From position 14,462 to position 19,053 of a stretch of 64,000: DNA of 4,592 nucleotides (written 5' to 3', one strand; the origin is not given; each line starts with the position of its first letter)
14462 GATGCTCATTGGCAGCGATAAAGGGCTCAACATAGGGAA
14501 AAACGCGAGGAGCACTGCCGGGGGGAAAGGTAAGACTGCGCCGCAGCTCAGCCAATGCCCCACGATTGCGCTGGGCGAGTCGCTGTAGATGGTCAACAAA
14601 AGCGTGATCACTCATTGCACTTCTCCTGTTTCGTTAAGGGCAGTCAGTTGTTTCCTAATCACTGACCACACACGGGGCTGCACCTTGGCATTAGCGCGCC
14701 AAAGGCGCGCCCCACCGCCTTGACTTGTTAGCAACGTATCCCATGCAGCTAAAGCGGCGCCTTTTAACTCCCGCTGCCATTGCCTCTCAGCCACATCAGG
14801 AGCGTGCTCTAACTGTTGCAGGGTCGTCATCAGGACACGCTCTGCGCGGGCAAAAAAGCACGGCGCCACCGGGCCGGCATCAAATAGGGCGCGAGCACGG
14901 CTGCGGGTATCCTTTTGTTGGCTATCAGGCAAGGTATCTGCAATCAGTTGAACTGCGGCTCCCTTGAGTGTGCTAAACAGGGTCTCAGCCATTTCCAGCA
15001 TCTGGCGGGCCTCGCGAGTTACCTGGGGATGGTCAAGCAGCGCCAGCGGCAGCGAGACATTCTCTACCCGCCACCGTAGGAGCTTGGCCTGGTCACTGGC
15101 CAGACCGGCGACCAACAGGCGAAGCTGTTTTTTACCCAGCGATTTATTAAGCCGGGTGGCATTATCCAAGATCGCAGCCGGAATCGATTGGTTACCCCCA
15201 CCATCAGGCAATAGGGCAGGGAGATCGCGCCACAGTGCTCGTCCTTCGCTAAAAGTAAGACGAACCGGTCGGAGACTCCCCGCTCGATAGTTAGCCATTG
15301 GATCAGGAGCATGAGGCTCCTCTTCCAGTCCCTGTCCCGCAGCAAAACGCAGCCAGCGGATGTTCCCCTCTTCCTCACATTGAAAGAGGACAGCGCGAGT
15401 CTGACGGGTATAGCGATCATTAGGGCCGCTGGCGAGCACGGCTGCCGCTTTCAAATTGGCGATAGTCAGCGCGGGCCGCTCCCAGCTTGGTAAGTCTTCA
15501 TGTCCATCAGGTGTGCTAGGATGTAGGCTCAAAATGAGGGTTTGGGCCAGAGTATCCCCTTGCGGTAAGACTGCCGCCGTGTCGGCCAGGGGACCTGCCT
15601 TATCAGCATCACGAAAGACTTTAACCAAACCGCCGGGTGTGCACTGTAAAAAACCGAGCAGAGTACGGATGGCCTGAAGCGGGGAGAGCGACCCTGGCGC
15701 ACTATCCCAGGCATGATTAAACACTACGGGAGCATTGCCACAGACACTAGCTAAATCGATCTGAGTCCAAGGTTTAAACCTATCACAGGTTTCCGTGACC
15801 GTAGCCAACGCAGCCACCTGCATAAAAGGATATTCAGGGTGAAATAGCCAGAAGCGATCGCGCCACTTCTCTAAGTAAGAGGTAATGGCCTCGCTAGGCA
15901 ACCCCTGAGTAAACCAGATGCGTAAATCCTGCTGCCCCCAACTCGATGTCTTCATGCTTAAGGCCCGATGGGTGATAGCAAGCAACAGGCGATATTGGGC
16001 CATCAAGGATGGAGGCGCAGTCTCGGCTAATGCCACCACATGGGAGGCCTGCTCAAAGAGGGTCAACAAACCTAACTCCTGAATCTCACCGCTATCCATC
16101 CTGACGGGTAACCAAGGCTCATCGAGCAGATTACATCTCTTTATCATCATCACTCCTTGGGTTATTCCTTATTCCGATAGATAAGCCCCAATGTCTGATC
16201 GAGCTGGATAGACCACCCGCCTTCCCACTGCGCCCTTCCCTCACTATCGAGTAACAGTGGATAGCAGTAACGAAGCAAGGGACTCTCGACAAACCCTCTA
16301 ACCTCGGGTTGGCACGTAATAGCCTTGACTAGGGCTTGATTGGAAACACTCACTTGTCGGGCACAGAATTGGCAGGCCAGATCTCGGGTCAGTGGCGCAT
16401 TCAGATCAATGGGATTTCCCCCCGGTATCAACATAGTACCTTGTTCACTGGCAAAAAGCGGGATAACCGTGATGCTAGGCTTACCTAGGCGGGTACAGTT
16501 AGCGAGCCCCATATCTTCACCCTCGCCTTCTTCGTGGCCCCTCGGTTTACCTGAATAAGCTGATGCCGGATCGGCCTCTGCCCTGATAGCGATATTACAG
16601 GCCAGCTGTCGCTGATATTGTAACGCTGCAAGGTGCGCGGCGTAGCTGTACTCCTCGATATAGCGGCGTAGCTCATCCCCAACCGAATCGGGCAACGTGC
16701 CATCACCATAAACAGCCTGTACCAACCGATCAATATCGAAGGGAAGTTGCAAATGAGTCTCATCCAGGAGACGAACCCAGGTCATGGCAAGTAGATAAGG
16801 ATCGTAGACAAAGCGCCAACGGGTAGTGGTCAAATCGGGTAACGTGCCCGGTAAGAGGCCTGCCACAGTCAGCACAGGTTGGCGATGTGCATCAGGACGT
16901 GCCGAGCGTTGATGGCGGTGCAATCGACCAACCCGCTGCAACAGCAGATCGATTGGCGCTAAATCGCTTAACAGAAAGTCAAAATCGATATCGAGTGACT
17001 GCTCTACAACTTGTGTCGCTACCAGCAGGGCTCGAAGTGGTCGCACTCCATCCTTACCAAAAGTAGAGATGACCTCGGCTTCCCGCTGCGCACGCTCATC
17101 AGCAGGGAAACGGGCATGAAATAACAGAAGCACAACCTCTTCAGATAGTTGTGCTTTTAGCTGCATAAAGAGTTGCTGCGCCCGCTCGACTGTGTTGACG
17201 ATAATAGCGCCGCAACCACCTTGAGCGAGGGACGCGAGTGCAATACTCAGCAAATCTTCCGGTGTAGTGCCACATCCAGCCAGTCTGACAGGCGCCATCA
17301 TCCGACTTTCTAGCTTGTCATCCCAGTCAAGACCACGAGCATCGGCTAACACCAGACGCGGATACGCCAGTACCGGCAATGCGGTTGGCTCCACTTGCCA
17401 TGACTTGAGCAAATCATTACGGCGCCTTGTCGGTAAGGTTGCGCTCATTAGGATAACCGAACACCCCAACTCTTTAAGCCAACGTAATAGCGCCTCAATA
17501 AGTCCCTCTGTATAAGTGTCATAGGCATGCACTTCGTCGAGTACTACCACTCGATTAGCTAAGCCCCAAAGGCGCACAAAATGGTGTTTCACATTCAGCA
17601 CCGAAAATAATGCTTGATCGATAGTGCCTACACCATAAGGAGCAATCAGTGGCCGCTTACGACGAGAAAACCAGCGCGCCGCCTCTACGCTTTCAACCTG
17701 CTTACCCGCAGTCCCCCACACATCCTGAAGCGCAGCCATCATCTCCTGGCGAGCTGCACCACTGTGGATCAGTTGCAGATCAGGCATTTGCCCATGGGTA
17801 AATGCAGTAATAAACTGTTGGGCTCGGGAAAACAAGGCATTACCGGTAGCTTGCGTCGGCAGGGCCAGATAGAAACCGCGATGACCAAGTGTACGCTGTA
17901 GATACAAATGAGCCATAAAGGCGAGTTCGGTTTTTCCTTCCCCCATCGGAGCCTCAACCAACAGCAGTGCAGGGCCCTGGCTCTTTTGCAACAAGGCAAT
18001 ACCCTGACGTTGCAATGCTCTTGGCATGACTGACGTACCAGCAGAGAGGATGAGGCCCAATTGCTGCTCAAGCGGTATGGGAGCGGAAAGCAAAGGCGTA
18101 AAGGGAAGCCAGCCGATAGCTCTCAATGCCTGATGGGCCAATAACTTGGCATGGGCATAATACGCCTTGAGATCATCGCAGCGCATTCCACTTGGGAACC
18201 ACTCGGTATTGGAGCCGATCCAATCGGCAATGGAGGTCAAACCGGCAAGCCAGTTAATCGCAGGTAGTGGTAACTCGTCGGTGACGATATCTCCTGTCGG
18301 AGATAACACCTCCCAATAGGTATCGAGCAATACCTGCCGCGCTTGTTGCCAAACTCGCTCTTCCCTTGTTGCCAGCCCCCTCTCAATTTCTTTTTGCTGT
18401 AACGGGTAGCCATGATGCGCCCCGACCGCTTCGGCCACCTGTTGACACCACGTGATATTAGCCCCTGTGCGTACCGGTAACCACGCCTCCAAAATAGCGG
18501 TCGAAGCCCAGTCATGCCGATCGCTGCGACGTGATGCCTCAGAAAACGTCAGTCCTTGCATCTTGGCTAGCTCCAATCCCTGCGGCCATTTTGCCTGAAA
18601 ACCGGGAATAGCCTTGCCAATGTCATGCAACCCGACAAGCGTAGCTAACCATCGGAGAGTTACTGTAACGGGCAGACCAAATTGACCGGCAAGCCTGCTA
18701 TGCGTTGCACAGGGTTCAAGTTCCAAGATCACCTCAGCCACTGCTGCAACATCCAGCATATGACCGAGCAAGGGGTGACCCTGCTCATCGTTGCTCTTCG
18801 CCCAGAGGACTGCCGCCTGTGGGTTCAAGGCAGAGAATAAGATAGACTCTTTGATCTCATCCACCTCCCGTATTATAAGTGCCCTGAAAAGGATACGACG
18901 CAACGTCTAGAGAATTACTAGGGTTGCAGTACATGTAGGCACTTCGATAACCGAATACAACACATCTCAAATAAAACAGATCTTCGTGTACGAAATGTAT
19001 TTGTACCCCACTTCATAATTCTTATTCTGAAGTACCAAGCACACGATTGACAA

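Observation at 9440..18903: Plasmid-associated complete type I-E CRISPR-Cas with a homopolymer frameshift in cas1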

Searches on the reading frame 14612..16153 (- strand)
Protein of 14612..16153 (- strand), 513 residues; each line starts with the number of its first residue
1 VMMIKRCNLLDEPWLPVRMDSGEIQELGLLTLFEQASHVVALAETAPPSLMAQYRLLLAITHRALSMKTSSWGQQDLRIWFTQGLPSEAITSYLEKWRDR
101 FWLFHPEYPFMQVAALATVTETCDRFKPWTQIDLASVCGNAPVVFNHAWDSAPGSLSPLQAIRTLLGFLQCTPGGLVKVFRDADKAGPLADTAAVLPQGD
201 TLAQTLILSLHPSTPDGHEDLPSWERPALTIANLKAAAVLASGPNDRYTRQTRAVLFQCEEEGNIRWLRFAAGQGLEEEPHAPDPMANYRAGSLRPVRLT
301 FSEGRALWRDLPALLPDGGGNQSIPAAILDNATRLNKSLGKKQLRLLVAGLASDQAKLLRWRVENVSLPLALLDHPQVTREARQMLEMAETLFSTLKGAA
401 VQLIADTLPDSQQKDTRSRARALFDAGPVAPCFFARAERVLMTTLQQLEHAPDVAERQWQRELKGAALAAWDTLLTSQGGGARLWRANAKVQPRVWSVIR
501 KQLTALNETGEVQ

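Call 4: search_protein_families(library=ncbifam, proteins=[window:14612-16153:-])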
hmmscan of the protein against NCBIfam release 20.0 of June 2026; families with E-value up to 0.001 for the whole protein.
window:14612-16153:- (513 aa): 2 families
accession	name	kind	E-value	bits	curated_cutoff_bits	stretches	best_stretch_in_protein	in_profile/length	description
TIGR02547.1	casA_cse1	equivalog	2.8e-48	165.1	70.05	1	8-492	1-491/504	type I-E CRISPR-associated protein Cse1/CasA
NF007247.0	PRK09693.1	equivalog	7.9e-10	38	576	1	8-116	2-106/502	type I-E CRISPR-associated protein Cse1/CasA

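Call 36: find_related_loci(query=window:14612-16150:-, collection=genome_contigs, flank=10000)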
Query window:14612-16150:- (512 aa) in genome_contigs; peptide patterns used: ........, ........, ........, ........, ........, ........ (x = any residue, [..] = any of these).
69 stretches matched a pattern; 18 encode a relative of the query (tblastn E <= 1e-3); 18 distinct loci.
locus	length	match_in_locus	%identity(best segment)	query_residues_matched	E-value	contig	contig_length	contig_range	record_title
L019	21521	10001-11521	80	2-512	0e+0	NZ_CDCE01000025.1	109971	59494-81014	Aeromonas diversa CDC 2478-85 strain CECT 4254, whole genome shotgun sequence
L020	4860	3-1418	78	37-512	0e+0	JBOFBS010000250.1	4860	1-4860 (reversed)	MAG: Aeromonadaceae bacterium isolate WFFMC_MAG_196 k139_412013_flag=1_multi=4.0000_len=4860, whole genome shotgun seque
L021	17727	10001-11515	56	2-502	4e-171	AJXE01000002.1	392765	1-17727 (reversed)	Stutzerimonas stutzeri TS44 Contig00002, whole genome shotgun sequence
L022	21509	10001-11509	58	2-500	6e-169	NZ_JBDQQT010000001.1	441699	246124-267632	Pseudomonas sp. CAU 1711 contig1, whole genome shotgun sequence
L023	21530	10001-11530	54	2-507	2e-167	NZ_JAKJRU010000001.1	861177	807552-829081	Pseudomonas oligotrophica strain JM10B5a NODE_1_length_861277_cov_179.654963, whole genome shotgun sequence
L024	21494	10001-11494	57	2-498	1e-166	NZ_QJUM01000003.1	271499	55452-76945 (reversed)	Phytopseudomonas dryadis strain P26B NODE_3_length_271499_cov_70.643803, whole genome shotgun sequence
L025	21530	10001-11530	55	2-507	1e-166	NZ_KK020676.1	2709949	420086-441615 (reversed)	Stutzerimonas stutzeri KOS6 scaffold2, whole genome shotgun sequence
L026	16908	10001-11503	56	2-498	3e-165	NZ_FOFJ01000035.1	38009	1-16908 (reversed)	Azotobacter beijerinckii strain DSM 378, whole genome shotgun sequence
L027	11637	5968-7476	53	2-500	4e-157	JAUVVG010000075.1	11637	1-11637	MAG: Azoarcus sp. isolate CSMAG_1158 CSMAG_1158_k127_7089936_length_11637_cov_22.0257, whole genome shotgun sequence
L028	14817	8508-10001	51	7-499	4e-153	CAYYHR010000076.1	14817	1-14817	MAG TPA_asm: uncultured Chromatiaceae bacterium isolate SRP214966_co3_44 genome assembly, contig: NODE_6129_length_14817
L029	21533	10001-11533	50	2-501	6e-147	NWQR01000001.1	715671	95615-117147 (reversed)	Lysobacteraceae bacterium NML08-0793 NML08-0793_1, whole genome shotgun sequence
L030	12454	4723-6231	46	1-499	8e-139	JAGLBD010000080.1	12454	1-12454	MAG: Pseudogulbenkiania sp. isolate bin3 NODE_4691_length_12454_cov_32.355190, whole genome shotgun sequence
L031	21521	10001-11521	56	2-504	4e-169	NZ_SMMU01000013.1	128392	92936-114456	Azotobacter chroococcum strain DSM 2286 Ga0310512_113, whole genome shotgun sequence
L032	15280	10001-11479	48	7-493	3e-133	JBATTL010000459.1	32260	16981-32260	MAG: Thiohalocapsa sp. isolate MFD12163_ilm_asm_bin19 k127_25022, whole genome shotgun sequence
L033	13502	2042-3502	47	7-489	1e-127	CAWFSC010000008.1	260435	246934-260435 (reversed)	MAG: uncultured Gammaproteobacteria bacterium isolate MFD00905.bin.2.43 genome assembly, contig: contig_35098, whole gen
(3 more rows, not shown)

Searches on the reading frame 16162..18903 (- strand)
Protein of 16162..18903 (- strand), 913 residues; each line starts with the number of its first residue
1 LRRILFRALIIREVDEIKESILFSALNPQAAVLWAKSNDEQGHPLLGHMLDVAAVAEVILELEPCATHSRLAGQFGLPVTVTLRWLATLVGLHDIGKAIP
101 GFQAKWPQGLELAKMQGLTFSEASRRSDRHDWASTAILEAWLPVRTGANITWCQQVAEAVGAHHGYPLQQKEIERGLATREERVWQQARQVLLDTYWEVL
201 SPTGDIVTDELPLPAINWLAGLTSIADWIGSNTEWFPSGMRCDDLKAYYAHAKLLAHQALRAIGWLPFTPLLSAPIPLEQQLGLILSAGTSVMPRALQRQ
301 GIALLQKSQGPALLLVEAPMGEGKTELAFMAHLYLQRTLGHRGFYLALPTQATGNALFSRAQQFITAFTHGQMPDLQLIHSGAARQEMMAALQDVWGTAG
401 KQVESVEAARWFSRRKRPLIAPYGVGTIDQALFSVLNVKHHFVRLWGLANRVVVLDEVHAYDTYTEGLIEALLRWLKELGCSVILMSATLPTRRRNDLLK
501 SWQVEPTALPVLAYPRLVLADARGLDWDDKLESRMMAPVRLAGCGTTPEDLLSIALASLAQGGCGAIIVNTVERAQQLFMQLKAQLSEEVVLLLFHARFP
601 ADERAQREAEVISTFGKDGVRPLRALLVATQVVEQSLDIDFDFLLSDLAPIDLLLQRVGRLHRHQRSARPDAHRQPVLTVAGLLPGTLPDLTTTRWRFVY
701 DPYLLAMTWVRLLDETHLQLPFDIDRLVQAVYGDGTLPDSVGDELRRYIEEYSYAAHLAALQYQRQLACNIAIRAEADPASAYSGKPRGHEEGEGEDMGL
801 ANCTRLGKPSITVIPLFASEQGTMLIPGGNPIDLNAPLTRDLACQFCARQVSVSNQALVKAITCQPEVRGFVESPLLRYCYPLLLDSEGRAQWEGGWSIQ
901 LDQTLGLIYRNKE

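Call 4: search_protein_families(library=ncbifam, proteins=[window:16162-18903:-])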
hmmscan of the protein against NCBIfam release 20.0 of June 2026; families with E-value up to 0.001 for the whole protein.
window:16162-18903:- (913 aa): 5 families
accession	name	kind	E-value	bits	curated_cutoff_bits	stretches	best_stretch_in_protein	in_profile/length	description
NF007248.0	PRK09694.1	equivalog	4.4e-117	392.3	569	1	35-737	12-733/878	CRISPR-associated helicase/endonuclease Cas3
TIGR01587.1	cas3_core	equivalog_domain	4.1e-68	230.1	102.45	1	313-674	1-328/358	CRISPR-associated helicase Cas3'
TIGR02621.3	cas3_GSU0051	exception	2.8e-31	109.2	400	1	452-667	170-376/854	type I-G CRISPR-associated helicase/endonuclease Cas3g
TIGR01596.1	cas3_HD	equivalog_domain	4.9e-25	88.6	43.45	1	45-232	1-178/178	CRISPR-associated endonuclease Cas3''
TIGR02562.1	cas3_yersinia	equivalog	9.8e-09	33.6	565.95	0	83-176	112-198/1110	type I-F CRISPR-associated helicase Cas3f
